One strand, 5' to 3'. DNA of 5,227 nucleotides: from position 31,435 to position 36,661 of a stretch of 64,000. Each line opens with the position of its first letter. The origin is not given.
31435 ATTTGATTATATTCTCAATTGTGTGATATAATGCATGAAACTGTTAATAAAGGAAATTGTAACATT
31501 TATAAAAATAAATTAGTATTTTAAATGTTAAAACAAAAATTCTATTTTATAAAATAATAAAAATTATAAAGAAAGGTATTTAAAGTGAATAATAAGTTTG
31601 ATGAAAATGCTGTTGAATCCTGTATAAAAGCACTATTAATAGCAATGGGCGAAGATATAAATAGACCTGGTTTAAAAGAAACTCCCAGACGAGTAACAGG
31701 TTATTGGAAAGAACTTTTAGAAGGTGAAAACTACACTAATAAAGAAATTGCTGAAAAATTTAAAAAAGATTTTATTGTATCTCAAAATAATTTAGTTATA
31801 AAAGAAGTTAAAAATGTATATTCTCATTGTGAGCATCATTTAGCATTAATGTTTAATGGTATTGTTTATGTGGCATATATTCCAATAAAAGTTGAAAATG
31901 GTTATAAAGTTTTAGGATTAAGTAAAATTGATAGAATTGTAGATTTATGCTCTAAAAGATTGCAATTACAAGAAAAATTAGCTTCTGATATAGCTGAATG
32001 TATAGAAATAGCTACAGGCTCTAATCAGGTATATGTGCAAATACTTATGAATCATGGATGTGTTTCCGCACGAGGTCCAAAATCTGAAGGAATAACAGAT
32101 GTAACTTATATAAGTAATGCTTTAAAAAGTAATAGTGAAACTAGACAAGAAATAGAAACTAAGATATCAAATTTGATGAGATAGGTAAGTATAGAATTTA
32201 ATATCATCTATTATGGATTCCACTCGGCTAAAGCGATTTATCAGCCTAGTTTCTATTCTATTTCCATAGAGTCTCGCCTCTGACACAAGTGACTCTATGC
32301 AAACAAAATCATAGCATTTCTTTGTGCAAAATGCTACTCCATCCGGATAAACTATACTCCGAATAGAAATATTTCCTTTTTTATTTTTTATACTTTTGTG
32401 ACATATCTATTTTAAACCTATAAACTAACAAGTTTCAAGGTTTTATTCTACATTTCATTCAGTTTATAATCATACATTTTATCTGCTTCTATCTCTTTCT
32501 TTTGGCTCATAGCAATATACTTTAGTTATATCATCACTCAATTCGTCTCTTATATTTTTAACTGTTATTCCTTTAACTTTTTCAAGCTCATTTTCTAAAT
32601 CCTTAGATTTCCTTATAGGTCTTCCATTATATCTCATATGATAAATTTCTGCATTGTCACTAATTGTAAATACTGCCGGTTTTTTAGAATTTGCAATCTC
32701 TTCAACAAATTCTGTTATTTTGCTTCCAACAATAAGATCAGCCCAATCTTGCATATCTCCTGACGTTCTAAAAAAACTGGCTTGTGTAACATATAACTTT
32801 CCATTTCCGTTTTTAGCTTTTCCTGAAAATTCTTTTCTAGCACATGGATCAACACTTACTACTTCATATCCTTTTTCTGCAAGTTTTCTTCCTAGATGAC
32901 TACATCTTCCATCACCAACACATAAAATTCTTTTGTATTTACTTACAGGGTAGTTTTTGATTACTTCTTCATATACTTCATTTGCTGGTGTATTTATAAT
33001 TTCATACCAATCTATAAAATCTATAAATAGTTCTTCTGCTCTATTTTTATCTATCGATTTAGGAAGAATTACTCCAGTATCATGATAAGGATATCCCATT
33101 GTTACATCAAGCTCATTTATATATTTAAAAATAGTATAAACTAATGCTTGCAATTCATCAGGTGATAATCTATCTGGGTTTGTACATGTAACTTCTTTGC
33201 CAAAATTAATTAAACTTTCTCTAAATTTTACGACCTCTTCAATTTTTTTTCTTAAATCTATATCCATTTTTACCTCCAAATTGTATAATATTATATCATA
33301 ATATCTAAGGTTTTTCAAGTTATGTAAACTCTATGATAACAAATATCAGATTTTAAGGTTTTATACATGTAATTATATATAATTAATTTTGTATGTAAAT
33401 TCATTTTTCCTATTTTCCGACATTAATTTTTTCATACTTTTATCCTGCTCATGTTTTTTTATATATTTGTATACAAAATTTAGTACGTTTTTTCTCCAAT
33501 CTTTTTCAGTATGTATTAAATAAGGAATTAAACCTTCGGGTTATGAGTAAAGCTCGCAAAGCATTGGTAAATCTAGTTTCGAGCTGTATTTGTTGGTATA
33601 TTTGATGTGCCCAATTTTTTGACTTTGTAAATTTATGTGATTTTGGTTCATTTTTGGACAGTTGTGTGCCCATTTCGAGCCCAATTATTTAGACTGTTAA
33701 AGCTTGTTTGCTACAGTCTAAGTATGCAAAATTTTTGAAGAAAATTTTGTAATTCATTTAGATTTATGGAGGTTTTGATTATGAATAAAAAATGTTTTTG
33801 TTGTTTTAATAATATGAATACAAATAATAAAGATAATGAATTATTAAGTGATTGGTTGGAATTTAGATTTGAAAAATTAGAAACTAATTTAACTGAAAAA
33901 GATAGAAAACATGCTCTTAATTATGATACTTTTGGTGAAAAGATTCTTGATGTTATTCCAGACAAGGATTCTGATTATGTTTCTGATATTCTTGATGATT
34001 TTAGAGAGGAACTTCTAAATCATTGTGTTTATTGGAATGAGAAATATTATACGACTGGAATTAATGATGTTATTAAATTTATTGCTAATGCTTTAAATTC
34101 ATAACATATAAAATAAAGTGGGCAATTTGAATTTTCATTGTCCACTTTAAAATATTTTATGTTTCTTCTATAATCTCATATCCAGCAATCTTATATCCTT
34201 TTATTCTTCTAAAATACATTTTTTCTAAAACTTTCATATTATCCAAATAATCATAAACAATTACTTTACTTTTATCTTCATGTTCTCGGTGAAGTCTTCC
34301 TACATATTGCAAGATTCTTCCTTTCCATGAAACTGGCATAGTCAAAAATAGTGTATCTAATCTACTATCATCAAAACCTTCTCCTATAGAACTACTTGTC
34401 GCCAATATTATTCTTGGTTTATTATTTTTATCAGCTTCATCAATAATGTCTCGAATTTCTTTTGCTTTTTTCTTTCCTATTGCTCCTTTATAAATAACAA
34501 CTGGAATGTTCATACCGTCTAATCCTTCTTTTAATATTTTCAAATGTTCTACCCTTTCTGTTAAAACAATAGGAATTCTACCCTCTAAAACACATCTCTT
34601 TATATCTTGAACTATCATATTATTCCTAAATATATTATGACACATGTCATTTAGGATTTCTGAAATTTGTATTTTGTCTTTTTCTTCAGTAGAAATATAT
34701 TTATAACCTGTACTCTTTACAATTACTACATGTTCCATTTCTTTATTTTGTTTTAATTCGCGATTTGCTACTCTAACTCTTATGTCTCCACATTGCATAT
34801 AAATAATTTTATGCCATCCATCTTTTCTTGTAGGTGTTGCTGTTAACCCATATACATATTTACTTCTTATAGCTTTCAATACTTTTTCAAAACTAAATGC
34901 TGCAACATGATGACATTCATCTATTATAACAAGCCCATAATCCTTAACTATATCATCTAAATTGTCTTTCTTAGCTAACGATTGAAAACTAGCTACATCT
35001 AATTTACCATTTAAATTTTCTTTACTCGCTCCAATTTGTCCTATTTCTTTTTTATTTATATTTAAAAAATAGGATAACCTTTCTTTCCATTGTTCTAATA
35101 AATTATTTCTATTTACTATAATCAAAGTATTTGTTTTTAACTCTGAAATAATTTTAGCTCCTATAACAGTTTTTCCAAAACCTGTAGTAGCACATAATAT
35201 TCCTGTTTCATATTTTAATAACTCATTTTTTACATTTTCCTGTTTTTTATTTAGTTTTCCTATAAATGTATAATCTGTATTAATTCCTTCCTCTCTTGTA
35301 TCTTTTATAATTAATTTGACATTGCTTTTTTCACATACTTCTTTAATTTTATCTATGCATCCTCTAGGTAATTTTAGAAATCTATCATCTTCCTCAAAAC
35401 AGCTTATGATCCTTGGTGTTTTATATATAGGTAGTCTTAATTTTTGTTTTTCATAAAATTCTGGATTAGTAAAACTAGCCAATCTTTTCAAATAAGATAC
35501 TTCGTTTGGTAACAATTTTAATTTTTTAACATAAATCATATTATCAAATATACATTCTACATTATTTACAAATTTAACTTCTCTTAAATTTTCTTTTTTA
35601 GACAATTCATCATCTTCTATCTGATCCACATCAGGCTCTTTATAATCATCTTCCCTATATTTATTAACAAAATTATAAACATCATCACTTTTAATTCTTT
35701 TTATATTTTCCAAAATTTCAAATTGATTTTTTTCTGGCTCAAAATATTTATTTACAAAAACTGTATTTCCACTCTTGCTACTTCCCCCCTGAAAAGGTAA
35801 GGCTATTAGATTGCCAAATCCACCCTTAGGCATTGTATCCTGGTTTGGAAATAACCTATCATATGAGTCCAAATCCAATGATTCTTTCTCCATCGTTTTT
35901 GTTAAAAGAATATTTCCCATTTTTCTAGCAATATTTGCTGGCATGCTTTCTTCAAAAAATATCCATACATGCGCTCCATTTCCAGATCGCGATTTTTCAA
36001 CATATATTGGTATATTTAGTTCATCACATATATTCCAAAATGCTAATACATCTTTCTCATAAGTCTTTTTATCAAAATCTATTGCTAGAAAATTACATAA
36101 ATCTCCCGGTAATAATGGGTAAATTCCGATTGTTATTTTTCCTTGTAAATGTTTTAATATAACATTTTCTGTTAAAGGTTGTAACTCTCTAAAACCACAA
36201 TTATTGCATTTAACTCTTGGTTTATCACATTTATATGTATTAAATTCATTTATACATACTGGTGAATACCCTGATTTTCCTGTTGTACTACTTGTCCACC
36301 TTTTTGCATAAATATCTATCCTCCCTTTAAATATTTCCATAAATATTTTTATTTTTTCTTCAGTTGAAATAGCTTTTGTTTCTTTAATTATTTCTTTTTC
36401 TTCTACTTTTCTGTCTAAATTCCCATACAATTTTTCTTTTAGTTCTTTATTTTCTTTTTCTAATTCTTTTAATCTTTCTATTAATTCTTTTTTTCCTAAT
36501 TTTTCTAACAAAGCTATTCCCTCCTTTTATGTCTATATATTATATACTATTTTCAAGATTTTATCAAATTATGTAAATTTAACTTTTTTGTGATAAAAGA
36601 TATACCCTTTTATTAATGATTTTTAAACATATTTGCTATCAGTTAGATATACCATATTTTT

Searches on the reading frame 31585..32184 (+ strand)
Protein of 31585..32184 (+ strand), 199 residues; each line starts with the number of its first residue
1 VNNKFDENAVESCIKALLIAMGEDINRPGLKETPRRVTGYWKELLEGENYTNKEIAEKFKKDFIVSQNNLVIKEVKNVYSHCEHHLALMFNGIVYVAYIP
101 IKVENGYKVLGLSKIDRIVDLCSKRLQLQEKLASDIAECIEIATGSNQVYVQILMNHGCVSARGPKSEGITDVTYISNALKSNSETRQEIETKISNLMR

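Call 43: search_protein_families(library=pfam, proteins=[window:31585-32184:+], max_evalue=0.001)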
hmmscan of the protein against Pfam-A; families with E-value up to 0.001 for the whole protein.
window:31585-32184:+ (199 aa): 1 family
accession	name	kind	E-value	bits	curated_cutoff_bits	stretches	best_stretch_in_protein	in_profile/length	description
PF01227.27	GTP_cyclohydroI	-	7.8e-45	152.9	27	1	11-193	2-177/179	GTP cyclohydrolase I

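Call 76: find_encoding_contigs(protein=window:31585-32184:+, flank=8000, max_places=6)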
Protein window:31585-32184:+ (199 aa): 4 contigs read that carry it; 3 places shown.
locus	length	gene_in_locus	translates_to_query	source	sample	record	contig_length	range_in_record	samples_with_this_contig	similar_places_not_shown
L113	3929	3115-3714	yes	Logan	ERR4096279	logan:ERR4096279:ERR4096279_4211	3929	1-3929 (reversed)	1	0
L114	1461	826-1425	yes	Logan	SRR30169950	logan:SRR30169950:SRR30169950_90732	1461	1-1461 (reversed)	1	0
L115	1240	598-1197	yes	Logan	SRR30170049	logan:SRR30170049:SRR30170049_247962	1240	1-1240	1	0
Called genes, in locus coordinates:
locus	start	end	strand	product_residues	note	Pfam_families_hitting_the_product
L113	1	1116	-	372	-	?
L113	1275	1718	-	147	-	-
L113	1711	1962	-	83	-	-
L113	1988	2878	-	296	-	-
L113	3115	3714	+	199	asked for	PF01227:GTP_cyclohydroI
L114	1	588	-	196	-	?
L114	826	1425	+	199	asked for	PF01227:GTP_cyclohydroI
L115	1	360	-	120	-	?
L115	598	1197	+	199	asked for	PF01227:GTP_cyclohydroI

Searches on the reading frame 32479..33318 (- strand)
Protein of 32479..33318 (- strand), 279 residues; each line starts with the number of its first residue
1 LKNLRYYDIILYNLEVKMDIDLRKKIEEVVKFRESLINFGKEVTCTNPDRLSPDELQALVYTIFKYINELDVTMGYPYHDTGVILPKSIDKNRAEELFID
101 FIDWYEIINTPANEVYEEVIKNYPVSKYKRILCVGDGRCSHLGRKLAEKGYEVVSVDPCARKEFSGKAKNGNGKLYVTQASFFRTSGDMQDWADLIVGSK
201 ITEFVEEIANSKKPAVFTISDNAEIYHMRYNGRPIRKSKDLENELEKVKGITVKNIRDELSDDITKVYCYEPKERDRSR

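Call 43: search_protein_families(library=pfam, proteins=[window:32479-33318:-], max_evalue=0.001)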
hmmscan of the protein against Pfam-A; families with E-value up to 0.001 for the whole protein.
window:32479-33318:- (279 aa): 0 families

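Call 75: find_encoding_contigs(protein=window:32479-33318:-, flank=8000, max_places=6)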
Protein window:32479-33318:- (279 aa): no gene with exactly this product is on record in the collection.

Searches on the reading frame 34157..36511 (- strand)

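Call 21: search_protein_families(library=phrogs, proteins=[window:34157-36511:-], max_evalue=0.00001)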
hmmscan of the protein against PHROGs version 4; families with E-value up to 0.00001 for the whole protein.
window:34157-36511:- (784 aa): 5 families
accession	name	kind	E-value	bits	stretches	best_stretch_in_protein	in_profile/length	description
phrog_16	-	DNA, RNA and nucleotide metabolism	5.9e-49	168.1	1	355-762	235-607/986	DNA helicase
phrog_9690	-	DNA, RNA and nucleotide metabolism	7.8e-20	72.1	1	511-766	28-279/306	DNA helicase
phrog_21866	-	DNA, RNA and nucleotide metabolism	9.6e-18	65.8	1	110-246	41-177/538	primase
phrog_62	-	DNA, RNA and nucleotide metabolism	6e-16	58.1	1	410-565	687-854/1881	DNA helicase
phrog_5362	-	DNA, RNA and nucleotide metabolism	1.1e-07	32.5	0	220-253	219-253/280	DNA primase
